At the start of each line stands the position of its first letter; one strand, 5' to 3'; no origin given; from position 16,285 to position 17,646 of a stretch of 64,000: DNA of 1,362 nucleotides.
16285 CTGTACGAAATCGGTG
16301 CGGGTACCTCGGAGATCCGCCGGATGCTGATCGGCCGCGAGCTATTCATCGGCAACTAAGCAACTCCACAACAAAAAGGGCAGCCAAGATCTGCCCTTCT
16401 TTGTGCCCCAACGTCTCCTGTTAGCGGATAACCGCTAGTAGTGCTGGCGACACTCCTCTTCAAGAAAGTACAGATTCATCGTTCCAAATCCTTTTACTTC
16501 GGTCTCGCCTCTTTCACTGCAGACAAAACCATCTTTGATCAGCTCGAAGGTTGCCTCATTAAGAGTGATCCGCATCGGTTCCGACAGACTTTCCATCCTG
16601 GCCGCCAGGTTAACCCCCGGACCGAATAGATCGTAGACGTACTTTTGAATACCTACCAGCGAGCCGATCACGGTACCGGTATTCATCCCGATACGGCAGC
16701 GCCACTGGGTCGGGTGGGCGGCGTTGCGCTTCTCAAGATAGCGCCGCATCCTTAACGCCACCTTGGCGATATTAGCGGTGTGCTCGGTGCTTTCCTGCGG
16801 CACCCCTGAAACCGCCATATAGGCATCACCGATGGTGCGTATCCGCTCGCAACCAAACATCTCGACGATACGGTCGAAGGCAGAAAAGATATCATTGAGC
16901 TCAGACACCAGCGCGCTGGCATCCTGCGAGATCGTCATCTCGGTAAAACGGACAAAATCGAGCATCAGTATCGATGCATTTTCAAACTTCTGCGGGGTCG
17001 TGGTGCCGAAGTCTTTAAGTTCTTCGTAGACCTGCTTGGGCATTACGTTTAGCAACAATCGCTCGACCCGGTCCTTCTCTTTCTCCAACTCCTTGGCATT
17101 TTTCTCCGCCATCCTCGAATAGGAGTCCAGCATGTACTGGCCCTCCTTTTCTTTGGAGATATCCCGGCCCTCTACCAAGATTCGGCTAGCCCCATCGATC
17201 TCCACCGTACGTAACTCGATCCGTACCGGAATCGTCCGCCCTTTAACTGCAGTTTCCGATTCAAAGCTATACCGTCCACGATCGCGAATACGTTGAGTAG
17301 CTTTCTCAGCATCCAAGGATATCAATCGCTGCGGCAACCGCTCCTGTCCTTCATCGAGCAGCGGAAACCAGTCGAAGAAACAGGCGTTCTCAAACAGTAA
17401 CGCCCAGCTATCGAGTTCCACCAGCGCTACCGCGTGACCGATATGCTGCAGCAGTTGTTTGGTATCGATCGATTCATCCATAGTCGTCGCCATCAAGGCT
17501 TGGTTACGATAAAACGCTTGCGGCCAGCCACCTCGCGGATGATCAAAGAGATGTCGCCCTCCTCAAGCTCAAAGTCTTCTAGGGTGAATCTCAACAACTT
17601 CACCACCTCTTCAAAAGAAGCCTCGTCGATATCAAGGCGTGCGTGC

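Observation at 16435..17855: Truncated haemoglobin + PAS/coiled-coil cyclase: a split, sGC-like gas-sensing module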

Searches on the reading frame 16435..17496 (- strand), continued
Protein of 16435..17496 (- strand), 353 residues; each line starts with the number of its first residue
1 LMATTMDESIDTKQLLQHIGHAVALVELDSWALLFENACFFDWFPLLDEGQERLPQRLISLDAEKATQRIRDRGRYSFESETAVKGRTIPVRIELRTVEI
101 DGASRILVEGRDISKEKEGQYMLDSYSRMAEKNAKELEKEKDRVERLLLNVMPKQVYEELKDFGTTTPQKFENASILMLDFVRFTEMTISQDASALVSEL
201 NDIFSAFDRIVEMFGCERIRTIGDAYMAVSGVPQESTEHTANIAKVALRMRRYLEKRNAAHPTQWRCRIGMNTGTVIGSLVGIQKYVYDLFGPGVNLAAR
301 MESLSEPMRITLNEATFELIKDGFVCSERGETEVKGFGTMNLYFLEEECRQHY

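Call 67: fold_search(model_id=the predicted structure, library=pdb)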
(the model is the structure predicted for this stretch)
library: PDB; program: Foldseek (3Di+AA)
matches with E <= 10: 1541; with E <= 0.001: 269
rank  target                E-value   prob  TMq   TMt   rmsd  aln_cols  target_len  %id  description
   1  8hbf_A                4.1e-21  1.00  0.48  0.33  18.3       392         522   21  Structure of human soluble guanylate cyclase in the NO+Rio state at 3.1 angstrom (released 2023-04-19)
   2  5o5l_A                4.8e-21  1.00  0.49  0.75  10.7       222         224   36  X-ray structure of a bacterial adenylyl cyclase soluble domain, solved at cryogenic temperature (released 2017-11-01)
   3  5o5k_A                5.1e-21  1.00  0.49  0.78   9.8       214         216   37  X-ray structure of a bacterial adenylyl cyclase soluble domain (released 2017-11-01)
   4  8hbh_A                3.7e-20  1.00  0.47  0.32  19.3       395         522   20  Structure of human soluble guanylate cyclase in the NO-activated state at 3.1 angstrom (released 2023-04-19)
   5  8hbe_A                1.1e-19  1.00  0.47  0.31  16.1       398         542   21  Structure of human soluble guanylate cyclase in the inactive state at 3.1 angstrom (released 2023-04-19)
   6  7d9r_A                2.0e-19  1.00  0.47  0.34  18.6       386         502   21  Structure of huamn soluble guanylate cyclase in the riociguat and NO-bound state (released 2021-08-11)
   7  6jt0_A                2.1e-19  1.00  0.47  0.31  15.2       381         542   21  Structure of human soluble guanylate cyclase in the unliganded state (released 2019-08-28)
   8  6jt2_A                2.4e-19  1.00  0.46  0.33  18.7       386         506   22  Structure of human soluble guanylate cyclase in the NO activated state (released 2019-09-04)
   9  8hbh_B                2.6e-19  1.00  0.46  0.29  16.1       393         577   19  Structure of human soluble guanylate cyclase in the NO-activated state at 3.1 angstrom (released 2023-04-19)
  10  9bcv_B                5.3e-19  1.00  0.48  0.77   7.7       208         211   36  Cyclase domain of GC-A bound to ANP (released 2024-11-27)
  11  9bcv_A                6.7e-19  1.00  0.47  0.77   8.0       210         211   35  Cyclase domain of GC-A bound to ANP (released 2024-11-27)
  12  7d9t_A                1.1e-18  1.00  0.45  0.31  16.3       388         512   20  Structure of human soluble guanylate cyclase in the cinciguat-bound inactive state (released 2021-08-11)
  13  6jt2_B                1.4e-18  1.00  0.46  0.29  19.2       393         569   20  Structure of human soluble guanylate cyclase in the NO activated state (released 2019-09-04)
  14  7yz9_A                1.8e-18  1.00  0.47  0.90   3.0       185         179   34  Structure of catalytic domain of Rv1625c bound to nanobody NB4 (released 2022-08-31)
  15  8hbf_B                1.8e-18  1.00  0.47  0.29  16.0       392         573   19  Structure of human soluble guanylate cyclase in the NO+Rio state at 3.1 angstrom (released 2023-04-19)
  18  4p2f                  3.4e-18  1.00  0.47  0.84   3.6       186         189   37  Monomeric form of a single mutant (F363R) of Mycobacterial Adenylyl cyclase Rv1625c (released 2014-09-17)
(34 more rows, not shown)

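Call 80: search_protein_families(library=ncbifam, proteins=[window:16435-17493:-], max_evalue=0.001)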
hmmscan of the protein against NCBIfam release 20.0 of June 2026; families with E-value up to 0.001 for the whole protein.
window:16435-17493:- (352 aa): 1 family
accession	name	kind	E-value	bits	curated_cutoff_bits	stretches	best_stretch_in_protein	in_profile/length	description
TIGR03903.1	TOMM_kin_cyc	equivalog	5.1e-05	21.3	705.75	1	194-331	313-448/1267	TOMM system kinase/cyclase fusion protein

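Call 81: search_protein_families(library=padloc, proteins=[window:16435-17493:-], max_evalue=0.01)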
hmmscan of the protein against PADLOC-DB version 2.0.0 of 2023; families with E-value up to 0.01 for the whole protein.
window:16435-17493:- (352 aa): 5 families
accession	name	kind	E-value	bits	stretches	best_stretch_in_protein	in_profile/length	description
PDLC00734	PycC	-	1.7e-09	35.3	1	124-302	141-322/374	Pycsar cyclase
PDLC02369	PycC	-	1e-05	23.2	1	165-325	39-197/248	-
PDLC00763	PycC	-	5.7e-05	20.6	1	168-324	49-212/268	Pycsar cyclase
PDLC02366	PycC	-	8.4e-05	19.7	1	162-282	268-395/486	-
PDLC02367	PycC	-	0.00029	18.3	1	166-326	38-199/226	-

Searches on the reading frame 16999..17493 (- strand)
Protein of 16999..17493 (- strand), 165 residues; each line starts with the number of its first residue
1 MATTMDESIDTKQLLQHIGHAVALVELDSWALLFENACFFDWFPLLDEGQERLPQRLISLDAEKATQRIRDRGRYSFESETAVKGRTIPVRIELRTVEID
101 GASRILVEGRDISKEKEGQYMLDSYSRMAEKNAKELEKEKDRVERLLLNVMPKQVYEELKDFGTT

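Call 30: search_protein_representatives(protein=window:16999-17493:-)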
Query: 165 residues. Proteins with E-value up to 0.001 (for the whole library): 202; up to 1e-10: 72; up to 1e-30: 10. The best 150 are listed.
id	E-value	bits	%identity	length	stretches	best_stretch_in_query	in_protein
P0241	5.5e-45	169.4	53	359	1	11-164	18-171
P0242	1.7e-42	161.3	50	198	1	12-164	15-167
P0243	1.2e-41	158.6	51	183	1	6-157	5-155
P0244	1.5e-37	145.3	50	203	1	12-165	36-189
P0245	2.8e-37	144.4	49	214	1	11-165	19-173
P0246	2.9e-37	144.4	46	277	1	13-164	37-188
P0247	5.0e-37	143.6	49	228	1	17-164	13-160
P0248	1.0e-33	132.8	45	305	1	13-164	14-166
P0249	7.9e-33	129.9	46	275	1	12-164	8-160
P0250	6.1e-32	127.1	46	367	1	4-165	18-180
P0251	4.0e-30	121.2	45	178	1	21-161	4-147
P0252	2.1e-29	118.9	42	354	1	11-164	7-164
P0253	3.9e-28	114.7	41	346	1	5-164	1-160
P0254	1.1e-26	109.9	40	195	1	12-165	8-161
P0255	2.1e-26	109.1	41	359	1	12-165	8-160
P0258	1.1e-23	100.2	38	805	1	10-151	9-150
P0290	3.3e-13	66.2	36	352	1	15-140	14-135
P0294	7.7e-13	65.0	29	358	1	10-157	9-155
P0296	2.1e-12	63.7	33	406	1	21-141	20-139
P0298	2.9e-12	63.2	34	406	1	21-145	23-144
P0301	7.0e-12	61.9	30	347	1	15-140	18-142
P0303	8.3e-12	61.7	31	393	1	13-145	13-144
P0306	2.3e-11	60.3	31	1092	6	62-123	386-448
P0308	3.2e-11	59.8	42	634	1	48-147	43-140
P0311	8.2e-11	58.5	35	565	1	11-149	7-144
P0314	3.0e-10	56.6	29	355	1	8-163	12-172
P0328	2.0e-09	53.9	30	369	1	13-143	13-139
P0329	2.2e-09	53.8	27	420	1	13-143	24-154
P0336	9.2e-09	51.8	28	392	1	13-139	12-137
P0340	1.8e-08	50.9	33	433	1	15-144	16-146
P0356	5.1e-07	46.1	27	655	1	11-150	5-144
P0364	2.0e-06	44.2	29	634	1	12-143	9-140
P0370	3.5e-06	43.4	30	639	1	14-150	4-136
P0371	3.6e-06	43.4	31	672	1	17-147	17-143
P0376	5.2e-06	42.9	28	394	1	16-143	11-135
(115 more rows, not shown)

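Call 31: search_protein_families(library=pfam, proteins=[P0258, P0296, P0298, P0303, P0308, P0311, P0329, P0336, P0340, P0356], max_evalue=0.001)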
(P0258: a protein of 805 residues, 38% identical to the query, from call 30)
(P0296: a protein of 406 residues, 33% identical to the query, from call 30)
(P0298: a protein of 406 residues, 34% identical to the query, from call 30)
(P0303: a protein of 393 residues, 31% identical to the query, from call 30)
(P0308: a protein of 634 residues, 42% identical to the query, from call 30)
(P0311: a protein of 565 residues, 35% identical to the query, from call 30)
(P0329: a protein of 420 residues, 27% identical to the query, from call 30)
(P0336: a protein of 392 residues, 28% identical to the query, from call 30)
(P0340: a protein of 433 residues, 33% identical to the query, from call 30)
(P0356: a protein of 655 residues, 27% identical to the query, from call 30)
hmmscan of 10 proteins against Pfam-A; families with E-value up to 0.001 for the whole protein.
P0258 (805 aa): 4 families
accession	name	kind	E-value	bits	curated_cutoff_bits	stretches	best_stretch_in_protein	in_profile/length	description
PF00072.30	Response_reg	-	2.9e-46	156.7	30.2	2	556-664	1-110/111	Response regulator receiver domain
PF02518.31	HATPase_c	-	2.2e-31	109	26.4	1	412-524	2-109/111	Histidine kinase-, DNA gyrase B-, and HSP90-like ATPase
PF12860.13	PAS_7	-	1.1e-25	90.4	27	1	160-274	1-114/115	PAS fold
PF00512.31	HisKA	-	2.4e-19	69.5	26.9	1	298-365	2-66/66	His Kinase A (phospho-acceptor) domain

P0296 (406 aa): 2 families
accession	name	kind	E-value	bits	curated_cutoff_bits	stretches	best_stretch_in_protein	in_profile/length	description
PF02518.31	HATPase_c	-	2.1e-15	57.5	26.4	1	302-405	4-109/111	Histidine kinase-, DNA gyrase B-, and HSP90-like ATPase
PF00512.31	HisKA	-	3.2e-07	30.7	26.9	1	171-258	2-65/66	His Kinase A (phospho-acceptor) domain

P0298 (406 aa): 1 family
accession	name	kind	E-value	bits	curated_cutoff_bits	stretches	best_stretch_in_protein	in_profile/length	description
PF07228.17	SpoIIE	-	3.7e-48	164.5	25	1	213-403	2-191/192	Stage II sporulation protein E (SpoIIE)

P0303 (393 aa): 2 families
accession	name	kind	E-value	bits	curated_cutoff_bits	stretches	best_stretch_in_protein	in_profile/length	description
PF07228.17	SpoIIE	-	4.9e-48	164.1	25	1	201-392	2-191/192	Stage II sporulation protein E (SpoIIE)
PF18285.6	LuxT_C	-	0.00023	21.9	25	1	71-123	19-71/87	Tetracycline repressor LuxT C-terminal domain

P0308 (634 aa): 7 families
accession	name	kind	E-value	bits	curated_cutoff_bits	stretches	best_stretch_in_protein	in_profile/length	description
PF02518.31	HATPase_c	-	5.5e-23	82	26.4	1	379-487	1-109/111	Histidine kinase-, DNA gyrase B-, and HSP90-like ATPase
PF00072.30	Response_reg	-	6.2e-20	71.9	30.2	1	514-624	2-110/111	Response regulator receiver domain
PF08448.16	PAS_4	-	1.4e-14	54.7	23.1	1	146-251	3-109/110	PAS fold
PF00512.31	HisKA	-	8.4e-11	42.2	26.9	1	273-334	2-63/66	His Kinase A (phospho-acceptor) domain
PF13188.13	PAS_8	-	4.1e-09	36.5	21.8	1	139-193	2-53/65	PAS domain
PF00989.32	PAS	-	6.3e-09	36.3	22.6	1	140-207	3-71/113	PAS fold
PF13426.13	PAS_9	-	0.00027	21.6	27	0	150-206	3-59/103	PAS domain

P0311 (565 aa): 4 families
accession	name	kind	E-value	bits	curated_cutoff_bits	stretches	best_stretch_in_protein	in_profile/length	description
PF02518.31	HATPase_c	-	5.4e-31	107.7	26.4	1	438-550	2-109/111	Histidine kinase-, DNA gyrase B-, and HSP90-like ATPase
PF00512.31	HisKA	-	6.5e-20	71.4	26.9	1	323-391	1-66/66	His Kinase A (phospho-acceptor) domain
PF13185.12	GAF_2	-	1.2e-12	48.7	28.6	1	156-302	3-136/136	GAF domain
PF01590.32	GAF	-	1.4e-08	35.8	22.4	1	160-298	14-130/133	GAF domain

P0329 (420 aa): 3 families
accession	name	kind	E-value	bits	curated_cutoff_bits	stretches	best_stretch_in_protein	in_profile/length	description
PF02518.31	HATPase_c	-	1.3e-28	100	26.4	1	275-391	2-110/111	Histidine kinase-, DNA gyrase B-, and HSP90-like ATPase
PF00512.31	HisKA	-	1.5e-20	73.5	26.9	1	160-228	1-66/66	His Kinase A (phospho-acceptor) domain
PF13188.13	PAS_8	-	0.0001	22.5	21.8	0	26-74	7-53/65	PAS domain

P0336 (392 aa): 1 family
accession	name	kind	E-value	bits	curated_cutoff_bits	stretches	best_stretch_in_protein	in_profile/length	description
PF07228.17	SpoIIE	-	5.2e-41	141.1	25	1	198-388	2-190/192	Stage II sporulation protein E (SpoIIE)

P0340 (433 aa): 1 family
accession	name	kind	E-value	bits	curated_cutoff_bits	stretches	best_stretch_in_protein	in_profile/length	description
PF00211.25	Guanylate_cyc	-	1.1e-30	107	21.9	1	185-368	7-182/183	Adenylate and Guanylate cyclase catalytic domain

P0356 (655 aa): 3 families
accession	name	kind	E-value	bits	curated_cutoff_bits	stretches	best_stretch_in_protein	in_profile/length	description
PF02518.31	HATPase_c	-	1.5e-17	64.4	26.4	1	507-649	4-109/111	Histidine kinase-, DNA gyrase B-, and HSP90-like ATPase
PF01627.28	Hpt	-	4.7e-14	52.8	24.6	1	297-388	2-82/84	Hpt domain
PF13188.13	PAS_8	-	0.0001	22.5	21.8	0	7-55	5-52/65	PAS domain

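Call 32: search_protein_families(library=pfam, proteins=[P0364, P0370, P0371, P0376, P0306, P0290, P0294, P0301, P0314, P0328], max_evalue=0.001)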
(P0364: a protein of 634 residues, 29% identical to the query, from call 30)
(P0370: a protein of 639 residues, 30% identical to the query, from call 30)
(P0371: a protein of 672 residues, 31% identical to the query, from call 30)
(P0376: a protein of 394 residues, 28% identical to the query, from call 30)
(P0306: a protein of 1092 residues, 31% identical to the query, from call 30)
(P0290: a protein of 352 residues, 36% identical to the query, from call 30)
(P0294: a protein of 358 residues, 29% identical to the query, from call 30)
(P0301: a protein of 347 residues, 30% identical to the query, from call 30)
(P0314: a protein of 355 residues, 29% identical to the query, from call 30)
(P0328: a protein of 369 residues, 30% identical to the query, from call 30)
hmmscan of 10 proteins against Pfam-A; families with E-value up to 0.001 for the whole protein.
P0364 (634 aa): 2 families
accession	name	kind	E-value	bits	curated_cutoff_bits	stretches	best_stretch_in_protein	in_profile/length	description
PF02518.31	HATPase_c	-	8.1e-14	52.4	26.4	1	457-589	5-109/111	Histidine kinase-, DNA gyrase B-, and HSP90-like ATPase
PF01627.28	Hpt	-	5.6e-11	43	24.6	1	287-364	3-82/84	Hpt domain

P0370 (639 aa): 2 families
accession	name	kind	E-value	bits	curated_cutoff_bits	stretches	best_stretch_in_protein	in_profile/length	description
PF02518.31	HATPase_c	-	2.3e-16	60.6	26.4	1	485-625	6-109/111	Histidine kinase-, DNA gyrase B-, and HSP90-like ATPase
PF01627.28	Hpt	-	1.7e-05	25.4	24.6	1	313-352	24-60/84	Hpt domain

P0371 (672 aa): 7 families
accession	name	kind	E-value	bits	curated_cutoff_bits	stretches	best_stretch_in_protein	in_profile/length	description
PF07228.17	SpoIIE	-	8e-49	166.6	25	1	338-528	2-191/192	Stage II sporulation protein E (SpoIIE)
PF13581.12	HATPase_c_2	-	9e-20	71.4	27.4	1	545-669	3-127/127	Histidine kinase-like ATPase domain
PF13426.13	PAS_9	-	3.1e-16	60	27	1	169-271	2-103/103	PAS domain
PF00989.32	PAS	-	1e-11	45.2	22.6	1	162-269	5-113/113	PAS fold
PF08448.16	PAS_4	-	4.6e-11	43.4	23.1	1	165-273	2-109/110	PAS fold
PF13188.13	PAS_8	-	4.2e-06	26.9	21.8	1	161-197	4-40/65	PAS domain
PF08447.18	PAS_3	-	9.3e-05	23.1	25.6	1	183-265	4-88/89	PAS fold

P0376 (394 aa): 1 family
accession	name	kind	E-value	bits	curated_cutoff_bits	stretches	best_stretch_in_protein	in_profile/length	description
PF07228.17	SpoIIE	-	2.6e-17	63.9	25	1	202-392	6-189/192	Stage II sporulation protein E (SpoIIE)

P0306 (1092 aa): 11 families
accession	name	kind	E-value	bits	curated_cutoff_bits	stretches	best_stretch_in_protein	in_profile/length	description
PF13426.13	PAS_9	-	9.9e-90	296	27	6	107-203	4-103/103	PAS domain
PF00989.32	PAS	-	4.1e-57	191.5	22.6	5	101-201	8-113/113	PAS fold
PF08447.18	PAS_3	-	6.5e-48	161.4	25.6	5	711-784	2-74/89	PAS fold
PF08448.16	PAS_4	-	1.4e-46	157.7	23.1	5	101-206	2-110/110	PAS fold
PF13188.13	PAS_8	-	2.1e-42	142.1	21.8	4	101-158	8-61/65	PAS domain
PF02518.31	HATPase_c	-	6.2e-27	94.7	26.4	1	972-1079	3-109/111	Histidine kinase-, DNA gyrase B-, and HSP90-like ATPase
PF24820.1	Diguanyl_cycl_sensor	-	4e-06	27.2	28.1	0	455-540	3-96/109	Diguanylate cyclase-like sensor domain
PF13581.12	HATPase_c_2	-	2.6e-05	24.7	27.4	1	975-1057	32-112/127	Histidine kinase-like ATPase domain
PF13596.12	PAS_10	-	0.00027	22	22.1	0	14-64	36-86/106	PAS domain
PF08670.17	MEKHLA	-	0.00064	20.1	23.7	0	472-503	54-85/143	MEKHLA domain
PF17964.7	Big_10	-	0.00078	20.1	22.9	0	544-583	99-136/164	Bacterial Ig domain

P0290 (352 aa): 1 family
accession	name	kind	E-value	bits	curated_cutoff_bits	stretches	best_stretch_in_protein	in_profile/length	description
PF07228.17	SpoIIE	-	8.1e-06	26.3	25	1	193-282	1-75/192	Stage II sporulation protein E (SpoIIE)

P0294 (358 aa): 1 family
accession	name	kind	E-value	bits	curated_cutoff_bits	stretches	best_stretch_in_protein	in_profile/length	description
PF00211.25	Guanylate_cyc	-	2.8e-07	30.8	21.9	1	191-323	27-155/183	Adenylate and Guanylate cyclase catalytic domain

P0301 (347 aa): 1 family
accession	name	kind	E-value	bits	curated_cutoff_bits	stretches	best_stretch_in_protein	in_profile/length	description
PF07228.17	SpoIIE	-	1.5e-20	74.4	25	1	200-334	1-121/192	Stage II sporulation protein E (SpoIIE)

P0314 (355 aa): 1 family
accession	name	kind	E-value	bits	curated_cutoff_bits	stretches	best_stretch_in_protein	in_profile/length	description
PF00211.25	Guanylate_cyc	-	1.8e-43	148.7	21.9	1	176-353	3-181/183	Adenylate and Guanylate cyclase catalytic domain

P0328 (369 aa): 1 family
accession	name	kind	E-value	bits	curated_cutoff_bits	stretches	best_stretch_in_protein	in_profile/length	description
PF06580.19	His_kinase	-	2.9e-18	66.3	25.2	1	161-238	2-79/81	Histidine kinase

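Call 33: find_encoding_contigs(protein=P0258, flank=3000, max_places=3)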
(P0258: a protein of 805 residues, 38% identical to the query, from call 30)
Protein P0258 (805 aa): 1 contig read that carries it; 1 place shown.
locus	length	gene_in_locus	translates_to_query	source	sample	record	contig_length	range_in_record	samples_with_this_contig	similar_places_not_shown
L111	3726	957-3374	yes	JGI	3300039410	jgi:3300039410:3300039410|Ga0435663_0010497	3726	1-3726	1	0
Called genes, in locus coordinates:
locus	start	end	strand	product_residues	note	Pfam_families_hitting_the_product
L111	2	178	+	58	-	?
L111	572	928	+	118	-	PF01152:Bac_globin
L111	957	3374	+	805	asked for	PF12860:PAS_7, PF00512:HisKA, PF02518:HATPase_c, PF00072:Response_reg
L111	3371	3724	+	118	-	?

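Call 34: find_encoding_contigs(protein=P0356, flank=3000, max_places=3)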
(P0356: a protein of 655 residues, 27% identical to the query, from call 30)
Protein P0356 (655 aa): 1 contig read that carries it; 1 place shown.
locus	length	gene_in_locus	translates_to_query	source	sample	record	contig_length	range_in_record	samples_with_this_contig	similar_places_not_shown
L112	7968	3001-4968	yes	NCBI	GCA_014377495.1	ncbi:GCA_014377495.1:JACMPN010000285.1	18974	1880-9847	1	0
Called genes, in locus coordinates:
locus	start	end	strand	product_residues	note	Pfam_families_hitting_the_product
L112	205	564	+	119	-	PF01152:Bac_globin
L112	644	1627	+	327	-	PF00015:MCPsignal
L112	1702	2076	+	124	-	PF00072:Response_reg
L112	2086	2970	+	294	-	PF13690:CheX (weak)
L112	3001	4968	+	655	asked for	PF01627:Hpt, PF02518:HATPase_c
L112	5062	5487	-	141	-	-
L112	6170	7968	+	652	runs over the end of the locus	PF25174:Beta-prop_THOC3 (weak), PF07676:PD40 (weak), PF26549:Tricorn_N (weak), PF26550:Tricorn_2nd (weak), PF01738:DLH, PF02129:Peptidase_S15 (weak), PF20434:BD-FAE, PF00326:Peptidase_S9, +2 more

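Call 35: find_encoding_contigs(protein=P0329, flank=3000, max_places=3)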
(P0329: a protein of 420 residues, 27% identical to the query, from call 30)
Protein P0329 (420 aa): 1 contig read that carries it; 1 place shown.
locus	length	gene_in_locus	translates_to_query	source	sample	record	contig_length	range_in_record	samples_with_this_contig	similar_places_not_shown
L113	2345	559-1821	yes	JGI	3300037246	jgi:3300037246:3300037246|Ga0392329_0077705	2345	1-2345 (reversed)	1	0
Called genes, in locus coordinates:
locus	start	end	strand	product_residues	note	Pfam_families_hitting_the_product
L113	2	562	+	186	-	PF00072:Response_reg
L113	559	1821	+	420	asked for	PF00512:HisKA, PF02518:HATPase_c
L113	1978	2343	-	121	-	?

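Call 36: find_encoding_contigs(protein=P0328, flank=3000, max_places=3)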
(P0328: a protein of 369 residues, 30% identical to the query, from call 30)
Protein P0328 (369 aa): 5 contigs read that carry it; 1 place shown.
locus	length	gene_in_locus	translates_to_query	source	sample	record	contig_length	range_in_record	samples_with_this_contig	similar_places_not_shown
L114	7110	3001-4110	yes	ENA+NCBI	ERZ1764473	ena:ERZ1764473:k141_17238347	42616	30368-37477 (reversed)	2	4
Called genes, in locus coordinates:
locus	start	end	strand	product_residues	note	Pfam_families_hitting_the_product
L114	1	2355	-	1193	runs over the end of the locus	-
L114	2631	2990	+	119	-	PF01152:Bac_globin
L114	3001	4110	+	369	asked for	PF06580:His_kinase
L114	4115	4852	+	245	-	PF00072:Response_reg, PF04397:LytTR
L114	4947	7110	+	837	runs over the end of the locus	PF08757:CotH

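Call 37: find_encoding_contigs(protein=P0311, flank=3000, max_places=3)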
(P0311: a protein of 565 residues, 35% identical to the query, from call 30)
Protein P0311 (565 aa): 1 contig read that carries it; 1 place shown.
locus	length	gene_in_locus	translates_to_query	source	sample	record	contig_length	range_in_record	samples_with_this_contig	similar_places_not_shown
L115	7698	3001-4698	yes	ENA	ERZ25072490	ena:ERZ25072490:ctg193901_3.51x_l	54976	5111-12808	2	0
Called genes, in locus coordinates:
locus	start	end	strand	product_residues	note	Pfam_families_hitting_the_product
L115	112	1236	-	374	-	PF00657:Lipase_GDSL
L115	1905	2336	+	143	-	PF04828:GFA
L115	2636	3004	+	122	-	PF01152:Bac_globin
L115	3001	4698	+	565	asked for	PF01590:GAF, PF13185:GAF_2, PF00512:HisKA, PF02518:HATPase_c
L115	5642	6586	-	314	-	PF00892:EamA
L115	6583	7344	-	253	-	PF03807:F420_oxidored, PF14748:P5CR_dimer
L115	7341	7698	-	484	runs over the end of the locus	PF02310:B12-binding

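Call 38: find_encoding_contigs(protein=P0298, flank=3000, max_places=3)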
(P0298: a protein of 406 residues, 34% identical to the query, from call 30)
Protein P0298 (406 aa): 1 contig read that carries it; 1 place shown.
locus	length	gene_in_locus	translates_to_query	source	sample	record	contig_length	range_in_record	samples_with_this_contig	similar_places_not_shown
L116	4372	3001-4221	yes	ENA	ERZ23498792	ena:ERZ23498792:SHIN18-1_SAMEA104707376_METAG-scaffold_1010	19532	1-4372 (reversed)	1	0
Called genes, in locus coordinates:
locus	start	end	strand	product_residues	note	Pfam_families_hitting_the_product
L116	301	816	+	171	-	-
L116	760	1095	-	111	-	PF00543:P-II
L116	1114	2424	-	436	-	PF00909:Ammonium_transp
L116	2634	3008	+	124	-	PF01152:Bac_globin, PF11563:Protoglobin (faint)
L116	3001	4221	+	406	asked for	PF07228:SpoIIE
